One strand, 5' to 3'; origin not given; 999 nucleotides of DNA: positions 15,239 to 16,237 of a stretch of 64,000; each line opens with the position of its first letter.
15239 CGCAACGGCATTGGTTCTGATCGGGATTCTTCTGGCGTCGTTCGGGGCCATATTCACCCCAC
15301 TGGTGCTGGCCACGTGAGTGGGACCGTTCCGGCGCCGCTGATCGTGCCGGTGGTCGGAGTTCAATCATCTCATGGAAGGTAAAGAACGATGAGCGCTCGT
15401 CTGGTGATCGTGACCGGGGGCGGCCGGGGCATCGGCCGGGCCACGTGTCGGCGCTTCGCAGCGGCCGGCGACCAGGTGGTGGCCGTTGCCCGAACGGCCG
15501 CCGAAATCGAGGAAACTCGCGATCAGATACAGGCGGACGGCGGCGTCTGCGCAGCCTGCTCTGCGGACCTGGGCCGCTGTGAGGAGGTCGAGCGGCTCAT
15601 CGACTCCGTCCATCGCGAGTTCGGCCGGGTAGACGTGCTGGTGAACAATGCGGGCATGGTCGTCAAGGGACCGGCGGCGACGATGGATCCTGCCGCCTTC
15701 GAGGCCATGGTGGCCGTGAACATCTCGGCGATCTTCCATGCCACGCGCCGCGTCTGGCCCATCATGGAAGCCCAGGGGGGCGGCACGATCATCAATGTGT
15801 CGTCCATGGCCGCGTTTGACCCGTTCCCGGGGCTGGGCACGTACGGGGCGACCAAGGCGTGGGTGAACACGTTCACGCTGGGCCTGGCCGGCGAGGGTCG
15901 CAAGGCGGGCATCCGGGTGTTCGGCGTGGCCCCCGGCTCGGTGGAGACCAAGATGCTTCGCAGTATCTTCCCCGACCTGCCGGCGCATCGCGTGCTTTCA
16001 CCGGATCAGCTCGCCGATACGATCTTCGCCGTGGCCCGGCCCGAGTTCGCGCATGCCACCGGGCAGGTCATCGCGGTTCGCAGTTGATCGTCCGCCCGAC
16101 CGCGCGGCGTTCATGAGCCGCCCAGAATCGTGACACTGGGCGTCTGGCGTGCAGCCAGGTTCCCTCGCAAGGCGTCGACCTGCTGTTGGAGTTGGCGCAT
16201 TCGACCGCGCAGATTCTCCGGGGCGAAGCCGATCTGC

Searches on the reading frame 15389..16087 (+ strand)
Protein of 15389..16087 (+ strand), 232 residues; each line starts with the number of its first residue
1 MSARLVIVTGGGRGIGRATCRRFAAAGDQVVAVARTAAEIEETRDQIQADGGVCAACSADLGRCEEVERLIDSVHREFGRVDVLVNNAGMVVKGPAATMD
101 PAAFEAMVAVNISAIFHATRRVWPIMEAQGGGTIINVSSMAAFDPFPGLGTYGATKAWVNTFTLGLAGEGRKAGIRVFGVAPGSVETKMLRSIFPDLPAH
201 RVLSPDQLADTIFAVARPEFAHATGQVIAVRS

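Call 7: find_encoding_contigs(protein=window:15389-16087:+, flank=10000, max_places=10)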
Protein window:15389-16087:+ (232 aa): 17 contigs read that carry it; 10 places shown.
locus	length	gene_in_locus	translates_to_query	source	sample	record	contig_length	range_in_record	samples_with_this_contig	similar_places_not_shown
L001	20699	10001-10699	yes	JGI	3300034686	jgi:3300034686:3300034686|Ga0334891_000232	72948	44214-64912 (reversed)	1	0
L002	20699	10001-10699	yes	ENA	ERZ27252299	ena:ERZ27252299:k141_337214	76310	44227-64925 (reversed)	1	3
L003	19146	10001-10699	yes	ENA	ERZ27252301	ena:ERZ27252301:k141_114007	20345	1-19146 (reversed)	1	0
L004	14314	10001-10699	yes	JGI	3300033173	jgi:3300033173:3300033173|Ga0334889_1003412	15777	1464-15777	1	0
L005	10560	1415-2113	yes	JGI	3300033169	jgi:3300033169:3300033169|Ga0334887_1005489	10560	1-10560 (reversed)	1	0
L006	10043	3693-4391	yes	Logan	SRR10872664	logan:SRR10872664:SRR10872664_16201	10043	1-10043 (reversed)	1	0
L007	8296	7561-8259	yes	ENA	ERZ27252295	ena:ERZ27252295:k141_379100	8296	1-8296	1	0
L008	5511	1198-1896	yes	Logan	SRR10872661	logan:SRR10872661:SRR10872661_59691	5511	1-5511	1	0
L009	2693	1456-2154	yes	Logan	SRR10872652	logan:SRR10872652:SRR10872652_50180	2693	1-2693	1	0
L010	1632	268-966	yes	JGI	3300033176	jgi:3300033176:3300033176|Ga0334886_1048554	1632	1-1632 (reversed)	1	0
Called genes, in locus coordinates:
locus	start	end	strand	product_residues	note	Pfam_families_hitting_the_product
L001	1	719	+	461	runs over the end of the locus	PF00365:PFK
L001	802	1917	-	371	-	PF02470:MlaD, PF28544:Helical_needle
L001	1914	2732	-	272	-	PF00005:ABC_tran, PF13304:AAA_21 (faint)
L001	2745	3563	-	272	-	PF02405:MlaE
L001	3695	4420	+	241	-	PF13641:Glyco_tranf_2_3, PF00535:Glycos_transf_2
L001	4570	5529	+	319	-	PF00696:AA_kinase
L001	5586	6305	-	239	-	-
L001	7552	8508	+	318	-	PF02457:DAC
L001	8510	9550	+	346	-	-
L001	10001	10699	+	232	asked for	PF00106:adh_short, PF08659:KR, PF13561:adh_short_C2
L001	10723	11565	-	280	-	-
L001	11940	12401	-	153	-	-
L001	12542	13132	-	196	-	PF04542:Sigma70_r2, PF08281:Sigma70_r4_2, PF04545:Sigma70_r4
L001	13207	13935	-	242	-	PF03703:bPH_2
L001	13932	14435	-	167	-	PF03703:bPH_2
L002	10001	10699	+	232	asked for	PF00106:adh_short, PF08659:KR, PF13561:adh_short_C2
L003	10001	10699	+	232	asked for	PF00106:adh_short, PF08659:KR, PF13561:adh_short_C2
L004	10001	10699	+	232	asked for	PF00106:adh_short, PF08659:KR, PF13561:adh_short_C2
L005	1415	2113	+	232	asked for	PF00106:adh_short, PF08659:KR, PF13561:adh_short_C2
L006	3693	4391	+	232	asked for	PF00106:adh_short, PF08659:KR, PF13561:adh_short_C2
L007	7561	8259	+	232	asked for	PF00106:adh_short, PF08659:KR, PF13561:adh_short_C2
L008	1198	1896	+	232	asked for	PF00106:adh_short, PF08659:KR, PF13561:adh_short_C2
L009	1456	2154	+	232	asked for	PF00106:adh_short, PF08659:KR, PF13561:adh_short_C2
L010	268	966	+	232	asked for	PF00106:adh_short, PF08659:KR, PF13561:adh_short_C2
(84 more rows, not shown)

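Call 8: search_protein_families(library=pfam, proteins=[window:15389-16087:+])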
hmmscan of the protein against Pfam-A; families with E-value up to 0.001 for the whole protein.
window:15389-16087:+ (232 aa): 4 families
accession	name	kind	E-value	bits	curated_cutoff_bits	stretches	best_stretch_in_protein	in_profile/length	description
PF00106.31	adh_short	-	2.3e-57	194.1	26.6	1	5-196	2-193/195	short chain dehydrogenase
PF13561.12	adh_short_C2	-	9.9e-42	143.6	27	1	13-230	6-231/236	Enoyl-(Acyl carrier protein) reductase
PF08659.16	KR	-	1.7e-14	54.6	22.6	1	6-173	3-170/180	KR domain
PF01370.27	Epimerase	-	4.6e-05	23.4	20.9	1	6-145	1-121/240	NAD dependent epimerase/dehydratase family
